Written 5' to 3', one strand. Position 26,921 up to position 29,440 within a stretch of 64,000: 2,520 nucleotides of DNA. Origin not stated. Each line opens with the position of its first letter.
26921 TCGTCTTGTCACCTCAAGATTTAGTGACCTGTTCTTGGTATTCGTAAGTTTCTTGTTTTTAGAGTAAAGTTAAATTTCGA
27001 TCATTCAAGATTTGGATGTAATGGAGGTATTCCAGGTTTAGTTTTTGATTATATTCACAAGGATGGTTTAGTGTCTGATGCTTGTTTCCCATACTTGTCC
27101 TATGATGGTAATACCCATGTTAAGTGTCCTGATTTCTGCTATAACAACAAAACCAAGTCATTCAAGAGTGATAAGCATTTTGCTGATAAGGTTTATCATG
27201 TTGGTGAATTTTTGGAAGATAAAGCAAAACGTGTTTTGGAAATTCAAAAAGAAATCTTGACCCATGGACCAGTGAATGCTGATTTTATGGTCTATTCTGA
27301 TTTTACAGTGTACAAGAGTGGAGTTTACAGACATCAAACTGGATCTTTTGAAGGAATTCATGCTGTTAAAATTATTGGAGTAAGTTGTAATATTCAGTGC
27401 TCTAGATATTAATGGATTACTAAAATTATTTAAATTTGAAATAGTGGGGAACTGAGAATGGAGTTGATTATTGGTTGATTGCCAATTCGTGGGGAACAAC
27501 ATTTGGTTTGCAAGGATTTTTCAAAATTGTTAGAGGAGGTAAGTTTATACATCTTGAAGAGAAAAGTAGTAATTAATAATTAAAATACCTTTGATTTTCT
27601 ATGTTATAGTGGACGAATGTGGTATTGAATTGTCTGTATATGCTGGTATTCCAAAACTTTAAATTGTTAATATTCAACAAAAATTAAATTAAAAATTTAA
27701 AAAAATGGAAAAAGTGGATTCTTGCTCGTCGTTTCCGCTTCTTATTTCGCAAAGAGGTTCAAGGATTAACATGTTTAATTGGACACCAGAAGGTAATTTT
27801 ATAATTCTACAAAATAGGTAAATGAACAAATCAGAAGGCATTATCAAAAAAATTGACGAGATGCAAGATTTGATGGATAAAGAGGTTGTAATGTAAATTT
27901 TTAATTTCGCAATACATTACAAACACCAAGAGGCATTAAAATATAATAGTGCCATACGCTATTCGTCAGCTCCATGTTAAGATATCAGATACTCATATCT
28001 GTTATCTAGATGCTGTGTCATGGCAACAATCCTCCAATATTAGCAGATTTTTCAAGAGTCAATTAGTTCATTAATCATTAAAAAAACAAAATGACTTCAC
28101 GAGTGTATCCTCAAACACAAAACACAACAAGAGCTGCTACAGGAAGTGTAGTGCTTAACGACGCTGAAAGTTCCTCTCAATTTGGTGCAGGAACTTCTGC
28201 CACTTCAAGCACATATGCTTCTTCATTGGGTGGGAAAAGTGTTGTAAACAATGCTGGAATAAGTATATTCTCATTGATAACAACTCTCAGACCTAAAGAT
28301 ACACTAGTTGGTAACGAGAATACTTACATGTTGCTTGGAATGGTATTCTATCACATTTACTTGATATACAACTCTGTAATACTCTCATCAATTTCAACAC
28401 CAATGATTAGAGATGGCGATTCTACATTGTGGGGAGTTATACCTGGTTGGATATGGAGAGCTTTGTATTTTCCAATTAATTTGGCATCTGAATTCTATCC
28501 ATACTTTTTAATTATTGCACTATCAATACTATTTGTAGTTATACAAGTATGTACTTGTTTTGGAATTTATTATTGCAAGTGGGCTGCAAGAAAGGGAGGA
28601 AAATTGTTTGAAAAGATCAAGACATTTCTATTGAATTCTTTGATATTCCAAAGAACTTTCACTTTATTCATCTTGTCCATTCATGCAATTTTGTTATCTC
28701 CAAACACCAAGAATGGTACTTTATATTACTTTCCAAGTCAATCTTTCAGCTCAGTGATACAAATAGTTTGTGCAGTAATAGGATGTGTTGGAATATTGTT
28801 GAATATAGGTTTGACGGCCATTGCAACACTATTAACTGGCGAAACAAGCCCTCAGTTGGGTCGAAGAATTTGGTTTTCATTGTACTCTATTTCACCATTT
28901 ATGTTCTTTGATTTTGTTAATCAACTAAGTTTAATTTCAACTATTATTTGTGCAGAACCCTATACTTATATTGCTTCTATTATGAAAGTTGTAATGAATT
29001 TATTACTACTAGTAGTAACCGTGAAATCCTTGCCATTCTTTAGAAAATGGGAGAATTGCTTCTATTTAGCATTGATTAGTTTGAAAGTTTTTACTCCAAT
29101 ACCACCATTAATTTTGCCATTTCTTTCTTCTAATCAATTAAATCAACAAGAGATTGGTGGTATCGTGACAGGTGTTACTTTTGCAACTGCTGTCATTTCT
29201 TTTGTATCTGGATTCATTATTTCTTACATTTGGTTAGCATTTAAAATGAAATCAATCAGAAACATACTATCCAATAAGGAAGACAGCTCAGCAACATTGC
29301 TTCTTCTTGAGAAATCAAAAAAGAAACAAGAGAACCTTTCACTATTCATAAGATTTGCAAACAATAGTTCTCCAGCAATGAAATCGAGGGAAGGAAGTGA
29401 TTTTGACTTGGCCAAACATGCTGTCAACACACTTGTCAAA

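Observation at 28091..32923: Membrane sensor adenylyl cyclase combining polytopic TM domains, PAS and a single class-III domain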

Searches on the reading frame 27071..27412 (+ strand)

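Call 91: search_protein_families(library=pfam, proteins=[window:27071-27412:+], max_evalue=0.001)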
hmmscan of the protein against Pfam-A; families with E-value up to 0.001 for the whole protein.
window:27071-27412:+ (113 aa): 1 family
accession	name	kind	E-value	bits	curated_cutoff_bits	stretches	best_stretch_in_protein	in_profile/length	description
PF00112.29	Peptidase_C1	-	1e-10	42.5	20.7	1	21-103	89-174/220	Papain family cysteine protease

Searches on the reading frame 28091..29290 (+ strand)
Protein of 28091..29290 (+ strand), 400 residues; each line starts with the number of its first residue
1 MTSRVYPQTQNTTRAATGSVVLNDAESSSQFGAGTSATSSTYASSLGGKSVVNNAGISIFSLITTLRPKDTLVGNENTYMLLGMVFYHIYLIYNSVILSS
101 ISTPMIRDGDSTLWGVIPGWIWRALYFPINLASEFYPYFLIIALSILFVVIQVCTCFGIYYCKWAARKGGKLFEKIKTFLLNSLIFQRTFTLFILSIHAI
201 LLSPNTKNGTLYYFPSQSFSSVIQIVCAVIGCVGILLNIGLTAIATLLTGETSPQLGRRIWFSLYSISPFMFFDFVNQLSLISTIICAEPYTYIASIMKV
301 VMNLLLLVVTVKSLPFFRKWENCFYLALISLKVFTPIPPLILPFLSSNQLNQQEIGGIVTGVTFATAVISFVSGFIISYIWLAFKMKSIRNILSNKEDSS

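Call 68: search_protein_families(library=pfam, proteins=[window:28091-29290:+], max_evalue=5)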
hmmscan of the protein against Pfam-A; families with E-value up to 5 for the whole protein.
window:28091-29290:+ (400 aa): 0 families
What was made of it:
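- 28328..29218 (+): Block of 8 TM helices (aa ~80-376), N-in and C-in. No Pfam family matches (call 68).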
